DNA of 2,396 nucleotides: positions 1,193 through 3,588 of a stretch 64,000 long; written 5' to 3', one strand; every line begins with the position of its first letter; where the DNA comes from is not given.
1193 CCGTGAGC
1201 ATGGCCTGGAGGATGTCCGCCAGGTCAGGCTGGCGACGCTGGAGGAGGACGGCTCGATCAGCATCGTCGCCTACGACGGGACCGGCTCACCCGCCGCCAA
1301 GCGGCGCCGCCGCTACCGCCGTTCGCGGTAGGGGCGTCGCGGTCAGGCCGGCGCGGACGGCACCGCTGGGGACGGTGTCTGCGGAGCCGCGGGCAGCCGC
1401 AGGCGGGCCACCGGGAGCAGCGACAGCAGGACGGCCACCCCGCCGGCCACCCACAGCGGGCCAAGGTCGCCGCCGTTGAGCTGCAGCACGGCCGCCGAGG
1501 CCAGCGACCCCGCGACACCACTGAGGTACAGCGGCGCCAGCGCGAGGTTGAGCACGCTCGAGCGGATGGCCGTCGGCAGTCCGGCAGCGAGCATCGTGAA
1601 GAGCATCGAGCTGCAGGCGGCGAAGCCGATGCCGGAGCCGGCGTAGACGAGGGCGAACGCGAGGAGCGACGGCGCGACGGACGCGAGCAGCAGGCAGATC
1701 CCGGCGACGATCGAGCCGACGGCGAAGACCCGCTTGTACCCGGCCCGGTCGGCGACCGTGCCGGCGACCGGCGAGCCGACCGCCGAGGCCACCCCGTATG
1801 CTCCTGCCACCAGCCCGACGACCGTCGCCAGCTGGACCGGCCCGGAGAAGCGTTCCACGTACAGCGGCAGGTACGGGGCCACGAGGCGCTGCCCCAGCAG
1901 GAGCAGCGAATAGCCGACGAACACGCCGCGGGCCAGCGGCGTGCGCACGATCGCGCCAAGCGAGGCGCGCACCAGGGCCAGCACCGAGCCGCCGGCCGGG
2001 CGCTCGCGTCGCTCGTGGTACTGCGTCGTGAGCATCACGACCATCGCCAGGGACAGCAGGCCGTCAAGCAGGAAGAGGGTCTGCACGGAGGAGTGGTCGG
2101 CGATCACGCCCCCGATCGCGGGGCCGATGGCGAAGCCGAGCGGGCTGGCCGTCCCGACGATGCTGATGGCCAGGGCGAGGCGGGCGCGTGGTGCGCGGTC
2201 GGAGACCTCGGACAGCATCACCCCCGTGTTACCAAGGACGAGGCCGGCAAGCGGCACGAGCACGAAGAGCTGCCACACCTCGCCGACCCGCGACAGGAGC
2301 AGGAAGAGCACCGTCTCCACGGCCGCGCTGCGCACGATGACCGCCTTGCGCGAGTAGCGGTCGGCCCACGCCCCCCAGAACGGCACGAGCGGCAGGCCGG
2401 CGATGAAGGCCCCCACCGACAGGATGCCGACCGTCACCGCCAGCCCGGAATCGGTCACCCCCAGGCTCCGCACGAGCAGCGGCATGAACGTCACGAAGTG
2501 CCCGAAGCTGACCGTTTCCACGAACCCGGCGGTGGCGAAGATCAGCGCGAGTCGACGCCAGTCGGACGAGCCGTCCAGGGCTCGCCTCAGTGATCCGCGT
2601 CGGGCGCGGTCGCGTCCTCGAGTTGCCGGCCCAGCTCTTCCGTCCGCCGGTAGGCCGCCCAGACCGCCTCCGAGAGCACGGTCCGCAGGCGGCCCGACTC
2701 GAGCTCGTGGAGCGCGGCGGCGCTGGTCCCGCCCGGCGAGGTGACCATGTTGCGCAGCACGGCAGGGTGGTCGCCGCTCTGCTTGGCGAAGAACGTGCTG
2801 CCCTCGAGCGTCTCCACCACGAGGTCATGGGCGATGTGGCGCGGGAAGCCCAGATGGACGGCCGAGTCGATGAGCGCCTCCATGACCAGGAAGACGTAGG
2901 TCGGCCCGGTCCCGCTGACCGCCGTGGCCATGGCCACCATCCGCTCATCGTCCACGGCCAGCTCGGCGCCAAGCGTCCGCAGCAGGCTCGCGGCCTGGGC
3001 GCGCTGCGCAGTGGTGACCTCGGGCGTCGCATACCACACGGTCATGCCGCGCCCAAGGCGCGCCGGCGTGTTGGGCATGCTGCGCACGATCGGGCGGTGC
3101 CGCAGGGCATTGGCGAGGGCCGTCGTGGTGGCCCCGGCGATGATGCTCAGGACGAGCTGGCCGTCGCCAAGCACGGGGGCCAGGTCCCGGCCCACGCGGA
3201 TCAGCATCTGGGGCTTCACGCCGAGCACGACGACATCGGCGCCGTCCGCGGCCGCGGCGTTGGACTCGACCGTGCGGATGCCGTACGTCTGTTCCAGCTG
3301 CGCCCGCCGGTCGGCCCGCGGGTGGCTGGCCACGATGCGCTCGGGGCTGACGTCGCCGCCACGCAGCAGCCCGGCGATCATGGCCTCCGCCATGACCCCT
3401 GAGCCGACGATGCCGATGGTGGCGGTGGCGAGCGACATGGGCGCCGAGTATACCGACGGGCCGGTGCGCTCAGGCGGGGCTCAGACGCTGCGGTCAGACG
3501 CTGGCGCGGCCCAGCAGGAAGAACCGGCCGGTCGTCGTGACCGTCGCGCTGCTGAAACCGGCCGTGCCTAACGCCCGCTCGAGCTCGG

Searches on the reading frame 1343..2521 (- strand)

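Call 13: search_protein_families(library=pfam, proteins=[window:1343-2521:-])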
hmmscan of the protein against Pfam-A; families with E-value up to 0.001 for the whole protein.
window:1343-2521:- (392 aa): 4 families
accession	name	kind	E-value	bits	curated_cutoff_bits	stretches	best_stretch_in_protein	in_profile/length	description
PF07690.21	MFS_1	-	5.9e-36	124.5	33.4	2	5-228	11-235/347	Major Facilitator Superfamily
PF12832.13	MFS_1_like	-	5.1e-08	32.8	25.2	1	4-151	226-372/373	MFS_1 like family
PF06779.20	MFS_4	-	0.00051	19.9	26.3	1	50-368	50-361/364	Uncharacterised MFS-type transporter YbfB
PF00083.30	Sugar_tr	-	0.00062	19.2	22.3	0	231-327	44-143/452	Sugar (and other) transporter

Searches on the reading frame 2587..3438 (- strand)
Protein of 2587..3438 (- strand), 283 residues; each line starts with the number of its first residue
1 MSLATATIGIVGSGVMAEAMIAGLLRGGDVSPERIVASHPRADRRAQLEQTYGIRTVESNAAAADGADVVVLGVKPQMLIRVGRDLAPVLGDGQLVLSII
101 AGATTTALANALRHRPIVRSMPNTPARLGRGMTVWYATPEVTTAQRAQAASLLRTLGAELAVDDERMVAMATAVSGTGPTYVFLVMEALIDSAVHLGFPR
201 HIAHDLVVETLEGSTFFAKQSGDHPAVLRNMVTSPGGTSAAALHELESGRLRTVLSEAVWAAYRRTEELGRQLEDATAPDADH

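Call 13: search_protein_families(library=pfam, proteins=[window:2587-3438:-])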
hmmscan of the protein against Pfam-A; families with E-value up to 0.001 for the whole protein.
window:2587-3438:- (283 aa): 2 families
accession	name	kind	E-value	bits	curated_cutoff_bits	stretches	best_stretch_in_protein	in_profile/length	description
PF14748.11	P5CR_dimer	-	2.5e-32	111.7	25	1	165-269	1-105/105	Pyrroline-5-carboxylate reductase dimerisation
PF03807.23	F420_oxidored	-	7.3e-18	65.4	21.6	1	7-102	1-94/94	NADP oxidoreductase coenzyme F420-dependent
